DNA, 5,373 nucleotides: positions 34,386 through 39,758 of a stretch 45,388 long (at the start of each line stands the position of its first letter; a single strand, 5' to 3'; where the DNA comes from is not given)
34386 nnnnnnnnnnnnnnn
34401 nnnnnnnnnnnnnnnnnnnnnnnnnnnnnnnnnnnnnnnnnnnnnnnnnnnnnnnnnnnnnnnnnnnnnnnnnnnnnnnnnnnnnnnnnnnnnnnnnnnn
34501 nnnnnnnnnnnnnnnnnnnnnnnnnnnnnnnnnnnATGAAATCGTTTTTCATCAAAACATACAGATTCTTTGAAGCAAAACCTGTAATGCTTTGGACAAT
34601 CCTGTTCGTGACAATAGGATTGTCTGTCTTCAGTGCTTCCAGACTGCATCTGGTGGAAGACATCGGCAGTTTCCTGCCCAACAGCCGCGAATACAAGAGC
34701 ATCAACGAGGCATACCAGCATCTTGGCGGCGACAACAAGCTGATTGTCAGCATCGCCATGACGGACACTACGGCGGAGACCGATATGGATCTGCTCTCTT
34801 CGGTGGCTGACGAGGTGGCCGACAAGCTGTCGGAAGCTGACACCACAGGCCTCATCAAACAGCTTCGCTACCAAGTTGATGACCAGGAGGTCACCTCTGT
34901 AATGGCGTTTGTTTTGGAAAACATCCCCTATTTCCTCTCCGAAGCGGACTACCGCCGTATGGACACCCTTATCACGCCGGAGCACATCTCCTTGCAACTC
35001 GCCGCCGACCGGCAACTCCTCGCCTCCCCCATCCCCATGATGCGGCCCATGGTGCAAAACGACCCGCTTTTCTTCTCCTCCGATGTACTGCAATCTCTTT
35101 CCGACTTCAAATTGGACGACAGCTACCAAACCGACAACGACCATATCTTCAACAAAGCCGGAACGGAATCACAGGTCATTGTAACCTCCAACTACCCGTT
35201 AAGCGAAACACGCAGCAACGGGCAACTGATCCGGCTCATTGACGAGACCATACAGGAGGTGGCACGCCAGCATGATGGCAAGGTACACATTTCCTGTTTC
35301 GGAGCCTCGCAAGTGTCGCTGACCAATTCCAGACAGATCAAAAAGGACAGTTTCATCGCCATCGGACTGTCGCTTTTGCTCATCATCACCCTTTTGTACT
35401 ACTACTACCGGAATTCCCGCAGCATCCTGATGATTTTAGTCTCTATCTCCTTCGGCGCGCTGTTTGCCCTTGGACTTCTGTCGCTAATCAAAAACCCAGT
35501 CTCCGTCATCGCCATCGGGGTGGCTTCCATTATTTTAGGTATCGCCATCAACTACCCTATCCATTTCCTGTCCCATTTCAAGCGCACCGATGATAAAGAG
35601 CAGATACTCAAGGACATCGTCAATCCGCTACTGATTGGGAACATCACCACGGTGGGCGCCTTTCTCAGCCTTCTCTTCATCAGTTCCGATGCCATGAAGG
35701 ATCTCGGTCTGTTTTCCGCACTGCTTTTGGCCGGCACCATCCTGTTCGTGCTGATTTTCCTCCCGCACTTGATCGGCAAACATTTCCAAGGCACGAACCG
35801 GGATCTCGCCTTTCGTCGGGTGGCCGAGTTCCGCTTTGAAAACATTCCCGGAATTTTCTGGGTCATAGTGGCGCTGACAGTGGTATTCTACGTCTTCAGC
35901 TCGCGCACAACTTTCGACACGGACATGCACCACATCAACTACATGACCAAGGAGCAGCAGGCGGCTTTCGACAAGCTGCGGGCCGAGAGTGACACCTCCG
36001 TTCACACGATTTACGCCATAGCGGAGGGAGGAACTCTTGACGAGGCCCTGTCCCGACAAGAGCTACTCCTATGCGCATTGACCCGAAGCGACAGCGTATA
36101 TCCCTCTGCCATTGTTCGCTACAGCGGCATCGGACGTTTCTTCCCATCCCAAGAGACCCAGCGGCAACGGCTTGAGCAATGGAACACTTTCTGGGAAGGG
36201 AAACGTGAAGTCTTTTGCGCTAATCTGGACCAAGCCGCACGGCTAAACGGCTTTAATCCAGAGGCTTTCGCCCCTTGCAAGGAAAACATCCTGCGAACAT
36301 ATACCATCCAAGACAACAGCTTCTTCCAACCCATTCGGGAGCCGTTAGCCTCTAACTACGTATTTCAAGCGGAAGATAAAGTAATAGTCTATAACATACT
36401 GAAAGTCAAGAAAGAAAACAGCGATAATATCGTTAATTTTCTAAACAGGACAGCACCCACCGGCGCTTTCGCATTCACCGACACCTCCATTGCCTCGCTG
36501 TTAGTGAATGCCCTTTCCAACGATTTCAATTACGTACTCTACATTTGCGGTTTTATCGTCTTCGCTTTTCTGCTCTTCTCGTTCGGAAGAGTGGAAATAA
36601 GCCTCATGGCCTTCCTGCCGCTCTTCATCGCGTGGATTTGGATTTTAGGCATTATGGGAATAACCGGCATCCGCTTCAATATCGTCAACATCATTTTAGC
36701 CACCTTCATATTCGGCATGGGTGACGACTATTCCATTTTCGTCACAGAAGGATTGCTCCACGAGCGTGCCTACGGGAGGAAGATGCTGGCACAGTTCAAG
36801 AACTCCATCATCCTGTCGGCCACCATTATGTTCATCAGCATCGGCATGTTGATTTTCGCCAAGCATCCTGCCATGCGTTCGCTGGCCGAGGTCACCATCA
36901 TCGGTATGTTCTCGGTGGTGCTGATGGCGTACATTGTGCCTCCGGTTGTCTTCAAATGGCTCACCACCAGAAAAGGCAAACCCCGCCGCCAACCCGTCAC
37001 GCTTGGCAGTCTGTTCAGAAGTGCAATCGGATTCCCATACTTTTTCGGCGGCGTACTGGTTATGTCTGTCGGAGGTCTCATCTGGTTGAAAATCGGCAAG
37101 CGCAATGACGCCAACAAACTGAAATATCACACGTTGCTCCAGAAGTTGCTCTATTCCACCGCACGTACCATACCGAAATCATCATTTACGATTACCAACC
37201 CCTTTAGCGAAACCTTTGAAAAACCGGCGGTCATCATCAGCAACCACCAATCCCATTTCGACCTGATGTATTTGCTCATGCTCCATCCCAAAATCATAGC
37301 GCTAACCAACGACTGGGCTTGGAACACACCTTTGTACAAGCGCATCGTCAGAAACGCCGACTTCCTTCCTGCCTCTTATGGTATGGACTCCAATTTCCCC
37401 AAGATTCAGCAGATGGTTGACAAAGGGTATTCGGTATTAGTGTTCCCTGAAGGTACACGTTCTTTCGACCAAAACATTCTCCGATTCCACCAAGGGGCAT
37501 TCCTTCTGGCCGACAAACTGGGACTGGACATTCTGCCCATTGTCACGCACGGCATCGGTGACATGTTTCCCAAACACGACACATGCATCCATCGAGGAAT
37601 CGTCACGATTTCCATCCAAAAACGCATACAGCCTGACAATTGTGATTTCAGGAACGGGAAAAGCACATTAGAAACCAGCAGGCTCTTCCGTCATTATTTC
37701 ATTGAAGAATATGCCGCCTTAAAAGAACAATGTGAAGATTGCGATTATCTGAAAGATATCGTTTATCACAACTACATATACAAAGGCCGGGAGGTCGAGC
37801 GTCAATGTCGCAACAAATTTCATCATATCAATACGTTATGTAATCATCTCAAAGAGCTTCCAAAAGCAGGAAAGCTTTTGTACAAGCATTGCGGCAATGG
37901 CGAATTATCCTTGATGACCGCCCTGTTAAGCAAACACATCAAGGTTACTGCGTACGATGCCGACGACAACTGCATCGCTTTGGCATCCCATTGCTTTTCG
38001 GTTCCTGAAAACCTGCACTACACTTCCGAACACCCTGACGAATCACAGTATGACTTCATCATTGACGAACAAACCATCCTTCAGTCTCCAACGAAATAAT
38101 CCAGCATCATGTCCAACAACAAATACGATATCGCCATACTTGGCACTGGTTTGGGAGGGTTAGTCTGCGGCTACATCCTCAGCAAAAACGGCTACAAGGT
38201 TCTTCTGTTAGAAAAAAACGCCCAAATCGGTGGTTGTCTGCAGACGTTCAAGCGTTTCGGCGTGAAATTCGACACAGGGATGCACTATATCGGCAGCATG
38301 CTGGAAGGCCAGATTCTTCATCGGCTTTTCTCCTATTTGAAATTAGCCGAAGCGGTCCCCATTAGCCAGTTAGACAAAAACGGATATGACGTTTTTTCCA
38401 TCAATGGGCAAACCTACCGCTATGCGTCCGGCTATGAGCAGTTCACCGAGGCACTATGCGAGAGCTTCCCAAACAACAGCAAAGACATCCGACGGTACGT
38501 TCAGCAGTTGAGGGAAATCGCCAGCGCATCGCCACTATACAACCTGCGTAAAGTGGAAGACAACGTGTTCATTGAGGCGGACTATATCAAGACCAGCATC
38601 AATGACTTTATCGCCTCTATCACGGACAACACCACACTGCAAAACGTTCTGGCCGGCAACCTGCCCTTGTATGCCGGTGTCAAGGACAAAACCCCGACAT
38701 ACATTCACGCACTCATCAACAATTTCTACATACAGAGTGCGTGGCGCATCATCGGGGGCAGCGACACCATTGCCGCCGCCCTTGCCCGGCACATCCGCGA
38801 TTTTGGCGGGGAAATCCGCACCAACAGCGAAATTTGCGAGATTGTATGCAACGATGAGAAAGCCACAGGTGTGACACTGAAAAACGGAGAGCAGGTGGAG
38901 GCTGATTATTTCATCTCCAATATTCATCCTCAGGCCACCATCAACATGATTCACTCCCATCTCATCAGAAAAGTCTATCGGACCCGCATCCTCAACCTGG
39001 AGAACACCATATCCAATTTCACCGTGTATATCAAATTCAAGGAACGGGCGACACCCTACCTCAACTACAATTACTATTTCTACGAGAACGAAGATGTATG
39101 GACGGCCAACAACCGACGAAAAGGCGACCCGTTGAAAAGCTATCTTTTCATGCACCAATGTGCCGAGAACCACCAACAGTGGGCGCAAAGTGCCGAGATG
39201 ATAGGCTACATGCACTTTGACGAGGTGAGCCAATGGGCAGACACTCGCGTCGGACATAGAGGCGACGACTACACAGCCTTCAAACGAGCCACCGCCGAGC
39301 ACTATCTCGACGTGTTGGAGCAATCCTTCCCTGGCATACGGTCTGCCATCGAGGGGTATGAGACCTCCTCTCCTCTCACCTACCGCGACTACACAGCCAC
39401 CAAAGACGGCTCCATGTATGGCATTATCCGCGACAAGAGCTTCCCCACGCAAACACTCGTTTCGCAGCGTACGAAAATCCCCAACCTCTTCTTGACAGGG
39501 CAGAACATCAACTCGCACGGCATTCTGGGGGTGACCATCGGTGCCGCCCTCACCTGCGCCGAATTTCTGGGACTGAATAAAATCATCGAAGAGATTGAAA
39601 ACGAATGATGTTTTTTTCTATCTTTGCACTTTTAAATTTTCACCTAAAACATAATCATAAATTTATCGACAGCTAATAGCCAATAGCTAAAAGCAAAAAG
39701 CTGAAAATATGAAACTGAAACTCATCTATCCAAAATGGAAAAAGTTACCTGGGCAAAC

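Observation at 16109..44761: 28-gene single-strand aryl-polyene/flexirubin-type type II PKS cluster in a Bacteroidales-like chromosome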

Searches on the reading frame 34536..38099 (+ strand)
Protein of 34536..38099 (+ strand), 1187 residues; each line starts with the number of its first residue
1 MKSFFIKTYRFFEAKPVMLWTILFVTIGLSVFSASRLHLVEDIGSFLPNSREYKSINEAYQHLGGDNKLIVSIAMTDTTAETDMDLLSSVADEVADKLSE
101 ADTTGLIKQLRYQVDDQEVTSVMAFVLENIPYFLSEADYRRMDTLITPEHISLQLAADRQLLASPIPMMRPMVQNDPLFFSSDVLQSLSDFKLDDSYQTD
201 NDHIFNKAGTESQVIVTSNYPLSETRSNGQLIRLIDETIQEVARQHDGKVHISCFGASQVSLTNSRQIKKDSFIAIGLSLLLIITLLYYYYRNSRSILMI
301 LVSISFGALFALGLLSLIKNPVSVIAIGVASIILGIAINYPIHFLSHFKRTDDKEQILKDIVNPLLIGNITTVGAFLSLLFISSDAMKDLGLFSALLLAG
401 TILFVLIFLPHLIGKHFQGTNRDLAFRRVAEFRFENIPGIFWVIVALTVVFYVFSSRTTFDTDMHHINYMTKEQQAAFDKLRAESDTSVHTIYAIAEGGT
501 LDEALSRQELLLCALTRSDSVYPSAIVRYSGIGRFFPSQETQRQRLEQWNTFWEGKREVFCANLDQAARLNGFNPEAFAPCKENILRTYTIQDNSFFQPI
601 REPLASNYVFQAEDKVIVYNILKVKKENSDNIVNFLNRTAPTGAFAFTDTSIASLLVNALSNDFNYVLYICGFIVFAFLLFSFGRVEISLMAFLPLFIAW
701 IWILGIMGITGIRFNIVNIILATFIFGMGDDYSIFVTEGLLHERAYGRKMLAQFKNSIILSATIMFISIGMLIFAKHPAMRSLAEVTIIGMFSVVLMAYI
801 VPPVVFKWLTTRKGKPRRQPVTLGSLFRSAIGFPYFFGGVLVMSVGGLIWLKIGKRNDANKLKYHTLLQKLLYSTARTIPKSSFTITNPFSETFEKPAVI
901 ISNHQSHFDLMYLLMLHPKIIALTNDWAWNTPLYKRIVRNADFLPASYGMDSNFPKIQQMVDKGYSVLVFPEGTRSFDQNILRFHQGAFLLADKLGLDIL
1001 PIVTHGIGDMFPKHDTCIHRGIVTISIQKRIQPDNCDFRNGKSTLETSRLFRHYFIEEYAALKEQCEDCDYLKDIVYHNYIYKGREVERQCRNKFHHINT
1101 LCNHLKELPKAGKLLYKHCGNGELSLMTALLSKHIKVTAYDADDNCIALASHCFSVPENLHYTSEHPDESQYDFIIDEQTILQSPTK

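Call 5: search_protein_families(library=pfam, proteins=[window:34536-38099:+], max_evalue=0.01)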
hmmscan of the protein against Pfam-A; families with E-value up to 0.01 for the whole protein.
window:34536-38099:+ (1187 aa): 3 families
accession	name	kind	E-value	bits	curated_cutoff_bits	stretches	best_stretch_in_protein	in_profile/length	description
PF01553.26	Acyltransferase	-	1.5e-16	60.9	23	1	895-1003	13-130/132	Acyltransferase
PF03176.21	MMPL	-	8.7e-12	45.1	20.5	2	230-413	105-299/333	MMPL family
PF05175.20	MTS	-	0.0075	16.4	23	0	1101-1155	23-76/170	Methyltransferase small domain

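Call 8: search_protein_families(library=ncbifam, proteins=[window:34536-38099:+], max_evalue=0.001)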
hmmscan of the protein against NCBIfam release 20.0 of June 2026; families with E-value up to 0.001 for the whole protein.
window:34536-38099:+ (1187 aa): 12 families
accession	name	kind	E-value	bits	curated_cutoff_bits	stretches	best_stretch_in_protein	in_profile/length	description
TIGR00921.1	2A067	subfamily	1.1e-30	106.4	351.9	2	232-413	542-731/733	hydrophobe/amphiphile efflux-3 (HAE3) family transporter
TIGR03480.1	HpnN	hypoth_equivalog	2.8e-26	91.8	751.85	2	214-500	213-511/862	hopanoid biosynthesis associated RND transporter like protein HpnN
TIGR00530.1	AGP_acyltrn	subfamily_domain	2.7e-15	56.3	102.95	1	892-1003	12-128/130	1-acylglycerol-3-phosphate O-acyltransferase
NF045600.2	BstA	equivalog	2.9e-14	51.9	1400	2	615-813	702-901/903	sterol transporter cytoplasmic membrane protein BstA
TIGR00833.1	actII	subfamily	7.1e-14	51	874.7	2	230-413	132-329/910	MMPL family RND transporter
NF052374.1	HopndTporHpnN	equivalog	1.5e-08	33.2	1100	1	259-415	700-856/858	hopanoid transporter HpnN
NF006386.0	PRK08633.1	equivalog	7.5e-08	30.6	1221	1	895-1007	440-554/1147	acyl-[ACP]--phospholipid O-acyltransferase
NF005291.0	PRK06814.1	equivalog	1.1e-05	23.5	1349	1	894-1007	452-566/1140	acyl-[ACP]--phospholipid O-acyltransferase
NF005959.0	PRK08043.1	equivalog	1.2e-05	23.8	886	1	890-1007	21-140/719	bifunctional acyl-ACP--phospholipid O-acyltransferase/long-chain-fatty-acid--ACP ligase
TIGR00966.2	transloc_SecF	equivalog_domain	7e-05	22.4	160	1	228-339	90-192/279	protein translocase subunit SecF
NF011593.0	PRK15018.1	equivalog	0.00074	19.3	501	0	960-1007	135-182/245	1-acylglycerol-3-phosphate O-acyltransferase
NF006357.0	PRK08578.2-1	equivalog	0.00097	19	304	1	260-382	109-233/282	preprotein translocase subunit SecF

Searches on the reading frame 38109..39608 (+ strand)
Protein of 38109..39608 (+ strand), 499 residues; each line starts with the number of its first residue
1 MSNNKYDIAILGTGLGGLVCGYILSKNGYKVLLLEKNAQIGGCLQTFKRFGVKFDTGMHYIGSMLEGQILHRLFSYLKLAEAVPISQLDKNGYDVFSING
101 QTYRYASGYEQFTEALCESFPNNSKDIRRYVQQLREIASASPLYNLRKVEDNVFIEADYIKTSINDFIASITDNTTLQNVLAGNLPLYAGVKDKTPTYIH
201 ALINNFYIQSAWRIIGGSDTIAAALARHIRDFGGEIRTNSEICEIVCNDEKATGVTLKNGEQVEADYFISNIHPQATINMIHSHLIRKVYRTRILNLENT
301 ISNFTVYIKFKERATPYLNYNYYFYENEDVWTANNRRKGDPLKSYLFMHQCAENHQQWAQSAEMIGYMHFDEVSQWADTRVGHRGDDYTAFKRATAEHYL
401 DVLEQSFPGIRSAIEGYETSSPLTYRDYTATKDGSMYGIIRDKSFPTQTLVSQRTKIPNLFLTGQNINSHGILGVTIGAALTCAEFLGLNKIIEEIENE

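Call 5: search_protein_families(library=pfam, proteins=[window:38109-39608:+], max_evalue=0.01)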
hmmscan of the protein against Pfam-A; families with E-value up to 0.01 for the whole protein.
window:38109-39608:+ (499 aa): 11 families
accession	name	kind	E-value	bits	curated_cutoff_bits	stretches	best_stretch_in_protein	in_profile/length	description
PF01593.30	Amino_oxidase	-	1.1e-19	71.5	19.8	1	15-314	1-295/443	Flavin containing amine oxidoreductase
PF13450.12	NAD_binding_8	-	1.8e-15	57.4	21.9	1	10-76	1-67/68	NAD(P)-binding Rossmann-like domain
PF01266.30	DAO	-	2.6e-08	34.2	27.9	1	7-42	1-37/353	FAD dependent oxidoreductase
PF03486.20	HI0933_like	-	4.5e-08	33.3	50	1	7-41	2-36/244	HI0933-like protein Rossmann domain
PF00890.30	FAD_binding_2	-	1.2e-07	31.7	20.4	1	7-44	1-38/414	FAD binding domain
PF07992.20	Pyr_redox_2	-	7.2e-07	29.4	26.1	0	6-44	1-41/291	Pyridine nucleotide-disulphide oxidoreductase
PF00996.24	GDI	-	2e-05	23.8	23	1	3-42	2-41/436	GDP dissociation inhibitor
PF01946.23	Thi4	-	3.4e-05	23.7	26.2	1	6-43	18-56/235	Thi4 family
PF12831.13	FAD_oxidored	-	0.00031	20.6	27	1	7-44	1-38/416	FAD dependent oxidoreductase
PF00070.33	Pyr_redox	-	0.00042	21.2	22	0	220-259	41-81/82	Pyridine nucleotide-disulphide oxidoreductase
PF01494.25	FAD_binding_3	-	0.0025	17.5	22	0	6-38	2-34/349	FAD binding domain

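Call 8: search_protein_families(library=ncbifam, proteins=[window:38109-39608:+], max_evalue=0.001)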
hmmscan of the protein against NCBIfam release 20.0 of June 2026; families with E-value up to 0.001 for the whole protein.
window:38109-39608:+ (499 aa): 42 families (the best 25 are shown)
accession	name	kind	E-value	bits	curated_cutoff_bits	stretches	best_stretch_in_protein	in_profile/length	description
TIGR02733.1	desat_CrtD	equivalog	4e-37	128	549.7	2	149-484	157-486/492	C-3',4' desaturase CrtD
TIGR02730.1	carot_isom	equivalog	8.3e-32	110.6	586.9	2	216-485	226-486/493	carotenoid isomerase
TIGR02734.1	crtI_fam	subfamily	7.4e-26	90.9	238.1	1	9-316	2-318/504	phytoene desaturase family protein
NF045637.1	carotdesatCrtDProt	equivalog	1e-21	77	580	2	187-467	190-462/485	1-hydroxycarotenoid 3,4-desaturase CrtD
NF058655.1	CrtID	equivalog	9.3e-20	70.9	640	1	8-288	1-288/478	bifunctional phytoene desaturase/3,4-desaturase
NF005560.0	PRK07233.1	equivalog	9.6e-17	60.9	252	2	7-82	2-75/435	hypothetical protein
NF045689.1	BCarotKetCrtO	equivalog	4.3e-16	58.6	1000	2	5-46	3-44/563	beta-carotene ketolase CrtO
NF042421.1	hydcarot_desat_CrtD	equivalog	1.1e-13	50.5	500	1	9-312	5-313/487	1-hydroxycarotenoid 3,4-desaturase CrtD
NF005548.0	PRK07208.1-4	equivalog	1.3e-10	40.5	389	1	5-60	3-58/488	hypothetical protein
NF005547.0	PRK07208.1-3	equivalog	1.4e-10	40.5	380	1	3-60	2-59/465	hypothetical protein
TIGR03467.1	HpnE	equivalog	1.2e-09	38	283.05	1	8-60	1-55/430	hydroxysqualene dehydroxylase HpnE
NF005546.0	PRK07208.1-2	equivalog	9.6e-09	34.3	418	0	5-60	4-60/527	hypothetical protein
NF005545.0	PRK07208.1-1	equivalog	3.8e-08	32.1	451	1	4-61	6-64/504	hypothetical protein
TIGR02731.1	phytoene_desat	equivalog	1.1e-07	31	569.4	0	8-61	2-56/453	15-cis-phytoene desaturase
NF003585.0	PRK05249.1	equivalog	1.7e-07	30.3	465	0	2-43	3-44/464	Si-specific NAD(P)(+) transhydrogenase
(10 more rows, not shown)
